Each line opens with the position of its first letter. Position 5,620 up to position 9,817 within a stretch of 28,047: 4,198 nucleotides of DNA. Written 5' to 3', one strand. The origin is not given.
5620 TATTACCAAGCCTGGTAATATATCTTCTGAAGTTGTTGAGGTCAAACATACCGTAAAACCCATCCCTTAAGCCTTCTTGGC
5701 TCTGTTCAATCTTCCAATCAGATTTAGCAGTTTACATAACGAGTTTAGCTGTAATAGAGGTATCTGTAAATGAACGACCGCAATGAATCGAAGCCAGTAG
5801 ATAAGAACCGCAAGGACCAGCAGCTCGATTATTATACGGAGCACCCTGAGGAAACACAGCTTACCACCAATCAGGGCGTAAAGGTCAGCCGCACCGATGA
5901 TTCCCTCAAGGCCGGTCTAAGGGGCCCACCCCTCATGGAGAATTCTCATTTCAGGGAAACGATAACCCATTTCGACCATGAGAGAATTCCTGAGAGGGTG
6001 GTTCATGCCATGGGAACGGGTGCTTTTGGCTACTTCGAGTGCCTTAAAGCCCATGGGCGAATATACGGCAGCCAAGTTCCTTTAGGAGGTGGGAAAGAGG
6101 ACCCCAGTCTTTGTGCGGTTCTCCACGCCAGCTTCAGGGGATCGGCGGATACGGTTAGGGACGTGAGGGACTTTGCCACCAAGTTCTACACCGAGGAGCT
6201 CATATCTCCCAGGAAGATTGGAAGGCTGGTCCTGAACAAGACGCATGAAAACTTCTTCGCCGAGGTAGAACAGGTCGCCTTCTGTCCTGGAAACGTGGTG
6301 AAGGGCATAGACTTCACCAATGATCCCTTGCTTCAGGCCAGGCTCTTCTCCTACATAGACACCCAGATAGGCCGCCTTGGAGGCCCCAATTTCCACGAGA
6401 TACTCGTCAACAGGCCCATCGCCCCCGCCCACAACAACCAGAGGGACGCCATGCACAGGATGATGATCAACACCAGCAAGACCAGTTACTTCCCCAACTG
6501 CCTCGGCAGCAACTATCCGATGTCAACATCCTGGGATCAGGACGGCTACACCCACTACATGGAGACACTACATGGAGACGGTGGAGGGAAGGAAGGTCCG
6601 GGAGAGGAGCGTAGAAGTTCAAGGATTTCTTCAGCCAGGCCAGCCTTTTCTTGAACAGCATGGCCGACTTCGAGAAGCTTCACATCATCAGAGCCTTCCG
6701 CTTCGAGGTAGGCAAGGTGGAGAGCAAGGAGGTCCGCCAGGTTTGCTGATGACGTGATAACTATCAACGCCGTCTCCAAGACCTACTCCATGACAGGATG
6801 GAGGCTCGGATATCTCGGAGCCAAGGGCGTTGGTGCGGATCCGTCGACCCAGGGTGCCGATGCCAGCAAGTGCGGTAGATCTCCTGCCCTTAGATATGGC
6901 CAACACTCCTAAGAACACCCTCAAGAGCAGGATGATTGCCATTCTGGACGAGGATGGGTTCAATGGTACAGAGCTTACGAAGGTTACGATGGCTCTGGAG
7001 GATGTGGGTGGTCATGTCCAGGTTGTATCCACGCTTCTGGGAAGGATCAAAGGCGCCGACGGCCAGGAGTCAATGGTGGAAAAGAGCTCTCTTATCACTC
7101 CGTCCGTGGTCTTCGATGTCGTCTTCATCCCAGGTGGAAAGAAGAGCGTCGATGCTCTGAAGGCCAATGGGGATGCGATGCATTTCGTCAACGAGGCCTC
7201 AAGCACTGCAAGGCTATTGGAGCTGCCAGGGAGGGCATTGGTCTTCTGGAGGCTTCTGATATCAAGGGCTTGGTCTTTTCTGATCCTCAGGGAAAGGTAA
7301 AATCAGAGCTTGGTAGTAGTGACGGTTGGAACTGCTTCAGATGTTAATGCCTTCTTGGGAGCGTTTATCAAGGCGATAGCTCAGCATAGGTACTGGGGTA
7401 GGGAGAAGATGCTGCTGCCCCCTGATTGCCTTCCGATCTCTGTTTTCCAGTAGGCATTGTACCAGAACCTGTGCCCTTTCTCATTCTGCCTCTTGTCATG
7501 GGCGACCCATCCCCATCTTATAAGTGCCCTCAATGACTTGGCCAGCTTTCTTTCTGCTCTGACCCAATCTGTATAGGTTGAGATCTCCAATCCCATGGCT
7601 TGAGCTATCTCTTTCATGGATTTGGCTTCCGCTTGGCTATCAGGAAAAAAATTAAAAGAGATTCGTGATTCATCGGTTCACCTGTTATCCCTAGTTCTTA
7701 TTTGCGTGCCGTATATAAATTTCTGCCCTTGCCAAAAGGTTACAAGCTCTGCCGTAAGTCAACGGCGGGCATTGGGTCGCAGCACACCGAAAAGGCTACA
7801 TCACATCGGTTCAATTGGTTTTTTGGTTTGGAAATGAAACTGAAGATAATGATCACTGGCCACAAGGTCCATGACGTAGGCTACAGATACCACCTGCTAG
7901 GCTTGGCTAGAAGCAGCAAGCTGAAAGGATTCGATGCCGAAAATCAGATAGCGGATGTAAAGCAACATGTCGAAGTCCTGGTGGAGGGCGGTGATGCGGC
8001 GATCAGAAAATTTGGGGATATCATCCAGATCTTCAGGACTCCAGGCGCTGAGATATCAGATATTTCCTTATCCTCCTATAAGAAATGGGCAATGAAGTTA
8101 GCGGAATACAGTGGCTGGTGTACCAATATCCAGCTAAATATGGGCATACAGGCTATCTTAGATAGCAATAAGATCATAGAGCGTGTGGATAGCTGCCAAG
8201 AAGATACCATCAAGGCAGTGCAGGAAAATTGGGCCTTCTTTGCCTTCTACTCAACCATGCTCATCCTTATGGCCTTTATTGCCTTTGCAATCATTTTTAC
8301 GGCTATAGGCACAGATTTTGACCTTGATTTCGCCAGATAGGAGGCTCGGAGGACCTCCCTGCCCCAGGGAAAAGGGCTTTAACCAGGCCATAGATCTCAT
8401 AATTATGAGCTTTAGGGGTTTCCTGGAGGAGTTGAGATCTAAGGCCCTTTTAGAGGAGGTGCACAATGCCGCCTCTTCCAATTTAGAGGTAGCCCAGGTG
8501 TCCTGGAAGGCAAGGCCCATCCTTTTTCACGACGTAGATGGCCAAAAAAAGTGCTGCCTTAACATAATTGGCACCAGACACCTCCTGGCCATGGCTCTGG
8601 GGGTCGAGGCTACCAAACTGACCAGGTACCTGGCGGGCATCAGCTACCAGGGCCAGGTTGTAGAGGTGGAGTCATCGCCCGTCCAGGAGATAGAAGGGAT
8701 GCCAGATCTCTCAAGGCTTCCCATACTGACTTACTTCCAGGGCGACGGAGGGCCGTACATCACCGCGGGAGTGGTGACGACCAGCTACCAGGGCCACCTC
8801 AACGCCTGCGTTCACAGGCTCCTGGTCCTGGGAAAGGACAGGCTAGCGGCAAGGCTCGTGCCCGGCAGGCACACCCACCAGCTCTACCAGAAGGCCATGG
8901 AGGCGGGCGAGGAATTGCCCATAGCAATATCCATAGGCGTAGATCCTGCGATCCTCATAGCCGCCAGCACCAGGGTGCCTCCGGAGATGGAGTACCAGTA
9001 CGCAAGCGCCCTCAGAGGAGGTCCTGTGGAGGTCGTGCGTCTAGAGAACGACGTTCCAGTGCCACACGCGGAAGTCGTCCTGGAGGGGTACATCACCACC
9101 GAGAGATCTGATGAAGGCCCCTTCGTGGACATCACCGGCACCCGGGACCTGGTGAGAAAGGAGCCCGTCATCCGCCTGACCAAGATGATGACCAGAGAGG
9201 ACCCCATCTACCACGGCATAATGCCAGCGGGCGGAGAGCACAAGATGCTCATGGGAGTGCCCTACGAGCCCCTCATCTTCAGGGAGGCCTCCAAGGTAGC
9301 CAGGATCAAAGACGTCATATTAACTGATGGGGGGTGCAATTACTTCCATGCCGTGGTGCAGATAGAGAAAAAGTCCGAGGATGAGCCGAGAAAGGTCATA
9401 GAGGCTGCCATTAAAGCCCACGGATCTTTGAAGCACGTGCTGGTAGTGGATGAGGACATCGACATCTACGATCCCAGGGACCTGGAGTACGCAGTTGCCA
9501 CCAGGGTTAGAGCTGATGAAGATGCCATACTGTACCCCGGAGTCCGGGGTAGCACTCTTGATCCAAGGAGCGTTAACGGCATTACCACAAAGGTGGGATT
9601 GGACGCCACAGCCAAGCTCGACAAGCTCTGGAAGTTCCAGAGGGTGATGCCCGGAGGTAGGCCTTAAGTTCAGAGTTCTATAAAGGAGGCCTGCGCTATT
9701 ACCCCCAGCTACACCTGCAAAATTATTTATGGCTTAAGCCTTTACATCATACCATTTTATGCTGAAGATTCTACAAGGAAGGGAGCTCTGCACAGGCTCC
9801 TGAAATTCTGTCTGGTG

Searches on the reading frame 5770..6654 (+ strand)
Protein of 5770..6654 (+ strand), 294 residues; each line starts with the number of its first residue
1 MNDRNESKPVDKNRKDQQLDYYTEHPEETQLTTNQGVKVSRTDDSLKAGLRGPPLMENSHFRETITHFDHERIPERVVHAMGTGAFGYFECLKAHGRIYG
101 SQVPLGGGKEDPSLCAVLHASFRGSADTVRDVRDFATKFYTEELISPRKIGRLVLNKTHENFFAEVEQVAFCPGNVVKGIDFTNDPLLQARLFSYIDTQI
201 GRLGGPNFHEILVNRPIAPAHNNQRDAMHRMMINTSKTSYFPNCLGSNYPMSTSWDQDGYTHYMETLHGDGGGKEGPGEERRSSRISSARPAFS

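Call 7: find_encoding_contigs(protein=window:5770-6654:+, flank=10000, max_places=10)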
Protein window:5770-6654:+ (294 aa): 2 contigs read that carry it; 2 places shown.
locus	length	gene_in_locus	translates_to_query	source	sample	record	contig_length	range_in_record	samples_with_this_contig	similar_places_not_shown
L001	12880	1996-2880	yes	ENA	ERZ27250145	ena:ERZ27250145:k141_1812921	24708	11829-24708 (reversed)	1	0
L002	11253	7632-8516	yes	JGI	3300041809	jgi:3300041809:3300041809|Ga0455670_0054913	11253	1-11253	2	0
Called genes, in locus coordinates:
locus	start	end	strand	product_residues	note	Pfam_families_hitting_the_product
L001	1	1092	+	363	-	?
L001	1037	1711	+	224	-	PF07812:TfuA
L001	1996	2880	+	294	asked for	PF00199:Catalase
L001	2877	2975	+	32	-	PF06628:Catalase-rel (weak)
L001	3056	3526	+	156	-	PF01965:DJ-1_PfpI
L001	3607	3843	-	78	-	-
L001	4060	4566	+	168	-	PF00708:Acylphosphatase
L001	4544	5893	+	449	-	PF20695:UbiD_N, PF01977:UbiD, PF20696:UbiD_C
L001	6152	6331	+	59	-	-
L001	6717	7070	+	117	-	-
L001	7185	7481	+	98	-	-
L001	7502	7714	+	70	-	-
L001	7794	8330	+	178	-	PF21120: (weak)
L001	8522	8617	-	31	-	-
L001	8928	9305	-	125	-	-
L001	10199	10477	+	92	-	-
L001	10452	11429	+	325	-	PF02596:DUF169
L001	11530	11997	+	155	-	PF00582:Usp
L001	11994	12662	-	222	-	PF01872:RibD_C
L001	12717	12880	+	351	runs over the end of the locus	PF01979:Amidohydro_1, PF00962:A_deaminase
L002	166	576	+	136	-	-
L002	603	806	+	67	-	-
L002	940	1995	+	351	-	PF13229:Beta_helix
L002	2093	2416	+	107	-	-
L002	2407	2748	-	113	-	PF01930:Cas_Cas4 (weak)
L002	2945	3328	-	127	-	PF21485:IF5A-like_N, PF08207:EFP_N (weak), PF01287:eIF-5a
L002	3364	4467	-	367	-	PF00155:Aminotran_1_2, PF00266:Aminotran_5, PF01212:Beta_elim_lyase (weak), PF01041:DegT_DnrJ_EryC1, PF01053:Cys_Met_Meta_PP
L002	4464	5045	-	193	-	-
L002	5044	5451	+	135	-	PF14539:DUF4442 (weak), PF03061:4HBT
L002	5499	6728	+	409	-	PF02624:YcaO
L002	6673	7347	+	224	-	PF07812:TfuA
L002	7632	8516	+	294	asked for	PF00199:Catalase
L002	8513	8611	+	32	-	PF06628:Catalase-rel (weak)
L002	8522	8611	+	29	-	-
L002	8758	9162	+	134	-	PF01965:DJ-1_PfpI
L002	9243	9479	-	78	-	-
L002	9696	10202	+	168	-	PF00708:Acylphosphatase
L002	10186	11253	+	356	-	?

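Call 8: search_protein_families(library=pfam, proteins=[window:5770-6654:+])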
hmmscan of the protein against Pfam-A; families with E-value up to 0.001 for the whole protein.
window:5770-6654:+ (294 aa): 1 family
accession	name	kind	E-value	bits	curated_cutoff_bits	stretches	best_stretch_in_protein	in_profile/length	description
PF00199.24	Catalase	-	4e-67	227.4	25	2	145-245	281-381/383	Catalase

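Call 18: list_cluster_members(proteins=[window:5770-6654:+, window:6830-7300:+, window:6651-6749:+, window:1502-2605:-])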
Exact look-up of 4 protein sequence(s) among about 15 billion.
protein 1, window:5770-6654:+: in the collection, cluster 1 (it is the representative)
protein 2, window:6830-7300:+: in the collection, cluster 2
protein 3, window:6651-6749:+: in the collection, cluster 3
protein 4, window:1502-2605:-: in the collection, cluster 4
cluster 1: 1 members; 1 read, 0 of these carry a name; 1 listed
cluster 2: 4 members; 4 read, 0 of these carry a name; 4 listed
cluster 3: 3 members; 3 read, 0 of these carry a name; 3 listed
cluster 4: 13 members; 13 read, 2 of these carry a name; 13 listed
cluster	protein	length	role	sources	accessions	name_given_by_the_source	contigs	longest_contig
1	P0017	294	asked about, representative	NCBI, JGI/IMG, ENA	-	-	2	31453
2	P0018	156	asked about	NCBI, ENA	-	-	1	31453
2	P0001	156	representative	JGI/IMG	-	-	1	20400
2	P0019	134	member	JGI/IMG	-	-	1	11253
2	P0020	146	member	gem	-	-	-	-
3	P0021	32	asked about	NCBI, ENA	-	-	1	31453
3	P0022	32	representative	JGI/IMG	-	-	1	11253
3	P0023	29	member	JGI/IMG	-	-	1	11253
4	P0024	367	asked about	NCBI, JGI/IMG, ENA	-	-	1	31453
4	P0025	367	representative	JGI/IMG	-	-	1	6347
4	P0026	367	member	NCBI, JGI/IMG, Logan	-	aspartate aminotransferase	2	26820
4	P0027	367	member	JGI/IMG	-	aspartate aminotransferase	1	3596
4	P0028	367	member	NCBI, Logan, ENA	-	-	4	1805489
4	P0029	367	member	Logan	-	-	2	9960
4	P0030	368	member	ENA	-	-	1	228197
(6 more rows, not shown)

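Call 20: find_encoding_contigs(protein=P0028, flank=10000, max_places=10)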
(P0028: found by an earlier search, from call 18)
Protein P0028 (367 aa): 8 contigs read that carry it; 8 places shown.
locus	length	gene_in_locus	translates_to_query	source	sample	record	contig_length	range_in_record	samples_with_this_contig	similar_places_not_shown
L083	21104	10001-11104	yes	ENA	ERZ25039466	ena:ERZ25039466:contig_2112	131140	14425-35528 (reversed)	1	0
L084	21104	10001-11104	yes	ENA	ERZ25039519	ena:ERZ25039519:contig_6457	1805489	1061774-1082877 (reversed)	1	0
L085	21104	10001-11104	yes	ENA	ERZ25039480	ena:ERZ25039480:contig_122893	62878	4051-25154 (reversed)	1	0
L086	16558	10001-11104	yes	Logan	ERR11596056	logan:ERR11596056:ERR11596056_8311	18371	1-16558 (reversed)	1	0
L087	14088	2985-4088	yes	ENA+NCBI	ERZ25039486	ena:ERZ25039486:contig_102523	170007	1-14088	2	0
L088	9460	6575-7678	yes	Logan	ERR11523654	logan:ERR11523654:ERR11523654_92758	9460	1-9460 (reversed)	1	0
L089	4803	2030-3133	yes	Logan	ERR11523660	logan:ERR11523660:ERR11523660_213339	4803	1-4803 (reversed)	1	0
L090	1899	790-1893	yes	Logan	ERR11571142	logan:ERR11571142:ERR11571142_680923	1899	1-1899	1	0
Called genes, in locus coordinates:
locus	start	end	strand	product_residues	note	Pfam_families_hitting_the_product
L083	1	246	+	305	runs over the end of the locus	PF02540:NAD_synthase (weak)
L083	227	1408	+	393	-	PF00155:Aminotran_1_2 (weak), PF00266:Aminotran_5, PF01212:Beta_elim_lyase (weak)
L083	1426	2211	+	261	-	PF02634:FdhD-NarQ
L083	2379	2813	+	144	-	-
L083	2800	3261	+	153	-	-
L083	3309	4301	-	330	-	PF12146:Hydrolase_4 (faint), PF00326:Peptidase_S9 (weak)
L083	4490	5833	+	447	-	PF00890:FAD_binding_2 (weak), PF01266:DAO (faint), PF03486:HI0933_like, PF13738:Pyr_redox_3 (faint), PF22780:HI0933_like_1st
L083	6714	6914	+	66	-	-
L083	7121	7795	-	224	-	PF07812:TfuA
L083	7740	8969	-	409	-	PF02624:YcaO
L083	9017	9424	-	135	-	PF14539:DUF4442, PF03061:4HBT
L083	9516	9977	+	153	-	-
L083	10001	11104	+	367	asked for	PF00155:Aminotran_1_2, PF00266:Aminotran_5, PF01041:DegT_DnrJ_EryC1, PF01053:Cys_Met_Meta_PP (weak)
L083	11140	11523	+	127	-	PF21485:IF5A-like_N, PF08207:EFP_N (weak), PF01287:eIF-5a (weak)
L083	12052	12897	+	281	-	PF00375:SDF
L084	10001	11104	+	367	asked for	PF00155:Aminotran_1_2, PF00266:Aminotran_5, PF01041:DegT_DnrJ_EryC1, PF01053:Cys_Met_Meta_PP (weak)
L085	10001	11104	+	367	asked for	PF00155:Aminotran_1_2, PF00266:Aminotran_5, PF01041:DegT_DnrJ_EryC1, PF01053:Cys_Met_Meta_PP (weak)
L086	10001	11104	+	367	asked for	PF00155:Aminotran_1_2, PF00266:Aminotran_5, PF01041:DegT_DnrJ_EryC1, PF01053:Cys_Met_Meta_PP (weak)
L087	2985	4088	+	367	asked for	PF00155:Aminotran_1_2, PF00266:Aminotran_5, PF01041:DegT_DnrJ_EryC1, PF01053:Cys_Met_Meta_PP (weak)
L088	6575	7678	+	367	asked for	PF00155:Aminotran_1_2, PF00266:Aminotran_5, PF01041:DegT_DnrJ_EryC1, PF01053:Cys_Met_Meta_PP (weak)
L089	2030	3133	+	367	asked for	PF00155:Aminotran_1_2, PF00266:Aminotran_5, PF01041:DegT_DnrJ_EryC1, PF01053:Cys_Met_Meta_PP (weak)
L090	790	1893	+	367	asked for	PF00155:Aminotran_1_2, PF00266:Aminotran_5, PF01041:DegT_DnrJ_EryC1, PF01053:Cys_Met_Meta_PP (weak)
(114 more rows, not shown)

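Call 26: search_solved_structures(query=window:5770-6654:+, max_evalue=1e-20, show_alignments=1)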
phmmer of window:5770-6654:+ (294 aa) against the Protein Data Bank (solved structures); distinct sequences matched with E-value up to 1e-20: 95 (the best 60 are shown).
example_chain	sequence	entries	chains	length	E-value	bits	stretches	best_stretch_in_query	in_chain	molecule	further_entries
6jqq_A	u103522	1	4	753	5.8e-80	272.1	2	136-275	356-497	Catalase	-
6lfk_A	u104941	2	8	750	1.2e-79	271.1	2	136-270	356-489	eKatE catalase | Catalase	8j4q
8j4r_A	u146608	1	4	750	3.2e-79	269.7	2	136-270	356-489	Catalase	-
3p9q_A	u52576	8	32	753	4.2e-78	266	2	136-275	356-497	Catalase HPII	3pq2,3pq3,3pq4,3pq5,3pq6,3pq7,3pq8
1qf7_A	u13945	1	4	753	1.2e-77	264.5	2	136-275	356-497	PROTEIN (CATALASE HPII)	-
4enw_A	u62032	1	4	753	1.4e-77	264.2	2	136-275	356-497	Catalase HPII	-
3p9s_A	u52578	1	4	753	1.4e-77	264.2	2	136-275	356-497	Catalase HPII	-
3p9r_A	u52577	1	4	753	1.5e-77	264.2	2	136-275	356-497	Catalase HPII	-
4ens_A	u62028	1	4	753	1.5e-77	264.2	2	136-275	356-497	Catalase HPII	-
4enp_A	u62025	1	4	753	1.5e-77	264.2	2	136-275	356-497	Catalase HPII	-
3p9p_A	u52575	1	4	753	1.5e-77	264.2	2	136-275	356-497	Catalase HPII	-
4ent_A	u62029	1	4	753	1.5e-77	264.2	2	136-275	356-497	Catalase HPII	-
1gge_A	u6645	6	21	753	1.5e-77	264.2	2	136-275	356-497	PROTEIN (CATALASE HPII) | CATALASE HPII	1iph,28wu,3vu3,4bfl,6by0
4enu_A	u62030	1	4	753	1.5e-77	264.2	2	136-275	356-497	Catalase HPII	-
4env_A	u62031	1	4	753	1.5e-77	264.2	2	136-275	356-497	Catalase HPII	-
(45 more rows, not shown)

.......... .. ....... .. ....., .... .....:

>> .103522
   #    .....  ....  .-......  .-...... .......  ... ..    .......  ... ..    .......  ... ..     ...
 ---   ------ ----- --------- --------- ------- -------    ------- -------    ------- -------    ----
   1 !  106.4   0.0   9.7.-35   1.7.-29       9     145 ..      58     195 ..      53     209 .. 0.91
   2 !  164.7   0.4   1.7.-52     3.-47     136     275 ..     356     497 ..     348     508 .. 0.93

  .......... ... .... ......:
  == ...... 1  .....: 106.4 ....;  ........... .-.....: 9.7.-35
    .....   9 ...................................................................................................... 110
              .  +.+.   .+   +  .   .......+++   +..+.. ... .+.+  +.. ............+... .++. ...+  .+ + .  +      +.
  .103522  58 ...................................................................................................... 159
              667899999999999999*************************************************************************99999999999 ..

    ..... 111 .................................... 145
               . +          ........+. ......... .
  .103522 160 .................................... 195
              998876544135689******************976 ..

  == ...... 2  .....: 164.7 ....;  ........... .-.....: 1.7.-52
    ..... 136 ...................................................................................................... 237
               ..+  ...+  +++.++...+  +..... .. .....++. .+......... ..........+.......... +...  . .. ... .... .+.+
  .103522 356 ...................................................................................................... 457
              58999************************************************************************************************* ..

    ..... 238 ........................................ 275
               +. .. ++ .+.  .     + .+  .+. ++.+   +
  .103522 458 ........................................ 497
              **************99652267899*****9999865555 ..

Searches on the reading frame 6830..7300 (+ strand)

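Call 8: search_protein_families(library=pfam, proteins=[window:6830-7300:+])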
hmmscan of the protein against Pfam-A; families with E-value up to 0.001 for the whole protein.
window:6830-7300:+ (156 aa): 1 family
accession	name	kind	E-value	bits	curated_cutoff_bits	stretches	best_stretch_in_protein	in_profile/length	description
PF01965.30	DJ-1_PfpI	-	8.8e-10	39.1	26.6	1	36-128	3-95/165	DJ-1/PfpI family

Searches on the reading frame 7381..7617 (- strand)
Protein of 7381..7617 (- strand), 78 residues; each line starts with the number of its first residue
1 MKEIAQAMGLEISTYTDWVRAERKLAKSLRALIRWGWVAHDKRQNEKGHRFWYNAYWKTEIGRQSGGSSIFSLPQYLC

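Call 34: find_encoding_contigs(protein=window:7381-7617:-, flank=6000, max_places=10)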
Protein window:7381-7617:- (78 aa): no gene with exactly this product is on record in the collection.

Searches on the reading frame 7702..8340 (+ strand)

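Call 8: search_protein_families(library=pfam, proteins=[window:7702-8340:+])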
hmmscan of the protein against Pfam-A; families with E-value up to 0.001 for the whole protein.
window:7702-8340:+ (212 aa): 1 family
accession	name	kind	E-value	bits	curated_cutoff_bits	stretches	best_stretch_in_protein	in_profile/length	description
PF00708.24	Acylphosphatase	-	3.4e-09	37.3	22.5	1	48-127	2-75/85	Acylphosphatase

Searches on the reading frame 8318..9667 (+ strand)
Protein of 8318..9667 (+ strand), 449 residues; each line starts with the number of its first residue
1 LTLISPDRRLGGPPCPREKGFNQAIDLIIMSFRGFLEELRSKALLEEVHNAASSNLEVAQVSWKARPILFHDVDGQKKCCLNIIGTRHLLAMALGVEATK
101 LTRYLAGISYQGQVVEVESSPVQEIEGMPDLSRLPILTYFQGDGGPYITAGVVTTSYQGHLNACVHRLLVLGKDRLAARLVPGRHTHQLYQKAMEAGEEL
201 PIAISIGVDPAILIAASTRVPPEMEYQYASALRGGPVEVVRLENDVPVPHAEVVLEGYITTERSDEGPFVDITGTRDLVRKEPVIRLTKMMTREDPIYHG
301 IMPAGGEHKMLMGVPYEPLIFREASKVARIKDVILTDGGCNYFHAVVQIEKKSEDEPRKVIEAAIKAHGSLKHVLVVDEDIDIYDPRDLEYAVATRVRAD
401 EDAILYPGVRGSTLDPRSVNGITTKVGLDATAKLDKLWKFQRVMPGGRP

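Call 8: search_protein_families(library=pfam, proteins=[window:8318-9667:+])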
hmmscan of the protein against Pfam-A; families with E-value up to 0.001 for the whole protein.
window:8318-9667:+ (449 aa): 3 families
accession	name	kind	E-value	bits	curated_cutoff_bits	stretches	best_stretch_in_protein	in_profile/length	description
PF01977.22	UbiD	-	1.9e-59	200.8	23.3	1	116-304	4-204/206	3-octaprenyl-4-hydroxybenzoate carboxy-lyase Rift-related domain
PF20696.2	UbiD_C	-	3.9e-31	108.1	24.2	1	310-430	2-127/127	3-octaprenyl-4-hydroxybenzoate carboxy-lyase C-terminal domain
PF20695.2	UbiD_N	-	2.1e-09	37.8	24.3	1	36-105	1-74/78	3-octaprenyl-4-hydroxybenzoate carboxy-lyase N-terminal domain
